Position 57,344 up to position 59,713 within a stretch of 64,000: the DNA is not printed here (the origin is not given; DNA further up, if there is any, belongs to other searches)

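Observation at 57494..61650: Divergent pair of paralogous 640-690 aa polytopic membrane proteins (OPT-like?) flanking the peptidase/FtsX gene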

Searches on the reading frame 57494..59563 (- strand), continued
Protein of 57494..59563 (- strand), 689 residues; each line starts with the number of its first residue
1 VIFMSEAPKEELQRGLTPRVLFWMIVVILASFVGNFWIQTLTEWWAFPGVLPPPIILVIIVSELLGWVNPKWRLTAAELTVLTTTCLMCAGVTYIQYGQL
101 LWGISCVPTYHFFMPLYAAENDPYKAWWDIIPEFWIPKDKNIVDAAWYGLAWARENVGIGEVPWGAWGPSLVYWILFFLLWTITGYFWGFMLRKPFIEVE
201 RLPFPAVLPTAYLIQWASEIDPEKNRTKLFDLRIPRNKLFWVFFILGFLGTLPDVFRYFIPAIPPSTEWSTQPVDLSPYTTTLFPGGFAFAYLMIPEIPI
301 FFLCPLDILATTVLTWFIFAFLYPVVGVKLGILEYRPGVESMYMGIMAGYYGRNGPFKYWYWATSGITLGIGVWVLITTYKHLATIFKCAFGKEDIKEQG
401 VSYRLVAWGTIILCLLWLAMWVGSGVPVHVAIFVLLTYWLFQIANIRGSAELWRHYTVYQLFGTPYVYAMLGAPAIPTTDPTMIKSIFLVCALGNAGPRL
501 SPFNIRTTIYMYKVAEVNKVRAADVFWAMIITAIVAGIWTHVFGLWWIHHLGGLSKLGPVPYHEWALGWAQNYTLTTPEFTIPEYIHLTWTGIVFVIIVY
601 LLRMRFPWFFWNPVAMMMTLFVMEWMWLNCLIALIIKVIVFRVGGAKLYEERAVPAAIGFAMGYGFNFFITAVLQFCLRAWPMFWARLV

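Call 74: find_encoding_contigs(protein=P0081, flank=8000, max_places=2)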
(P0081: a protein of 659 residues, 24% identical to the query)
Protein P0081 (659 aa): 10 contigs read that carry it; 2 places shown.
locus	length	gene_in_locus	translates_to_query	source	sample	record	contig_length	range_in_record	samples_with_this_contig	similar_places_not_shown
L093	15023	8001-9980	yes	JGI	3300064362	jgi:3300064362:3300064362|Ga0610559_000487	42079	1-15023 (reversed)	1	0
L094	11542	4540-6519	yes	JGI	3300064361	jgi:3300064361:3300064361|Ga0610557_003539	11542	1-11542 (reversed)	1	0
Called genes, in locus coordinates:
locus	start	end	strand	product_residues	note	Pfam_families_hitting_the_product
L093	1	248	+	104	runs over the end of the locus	PF10135:Rod-binding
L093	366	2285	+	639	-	PF05580:Peptidase_S55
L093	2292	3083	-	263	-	PF01171:ATP_bind_3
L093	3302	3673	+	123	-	PF09578:Spore_YabQ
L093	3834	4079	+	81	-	PF08281:Sigma70_r4_2, PF00196:GerE (weak)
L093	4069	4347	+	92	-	PF04977:DivIC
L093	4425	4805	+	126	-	PF00575:S1, PF23459:S1_RRP5 (weak)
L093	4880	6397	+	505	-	PF04417:DUF501, PF02541:Ppx-GppA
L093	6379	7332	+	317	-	PF07857:TMEM144 (faint), PF06800:Sugar_transport, PF00892:EamA (weak)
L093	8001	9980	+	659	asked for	PF20581:DUF6785, PF20580:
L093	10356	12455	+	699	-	PF20581:DUF6785, PF20580:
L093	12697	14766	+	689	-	PF20581:DUF6785, PF20580:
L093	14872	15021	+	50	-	?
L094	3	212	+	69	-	?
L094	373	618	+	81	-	PF08281:Sigma70_r4_2, PF00196:GerE (weak)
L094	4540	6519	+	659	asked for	PF20581:DUF6785, PF20580:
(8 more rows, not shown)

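Call 83: search_protein_families(library=padloc, proteins=[window:57494-59563:-], max_evalue=0.01)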
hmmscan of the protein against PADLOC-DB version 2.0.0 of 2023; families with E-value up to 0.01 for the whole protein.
window:57494-59563:- (689 aa): 0 families
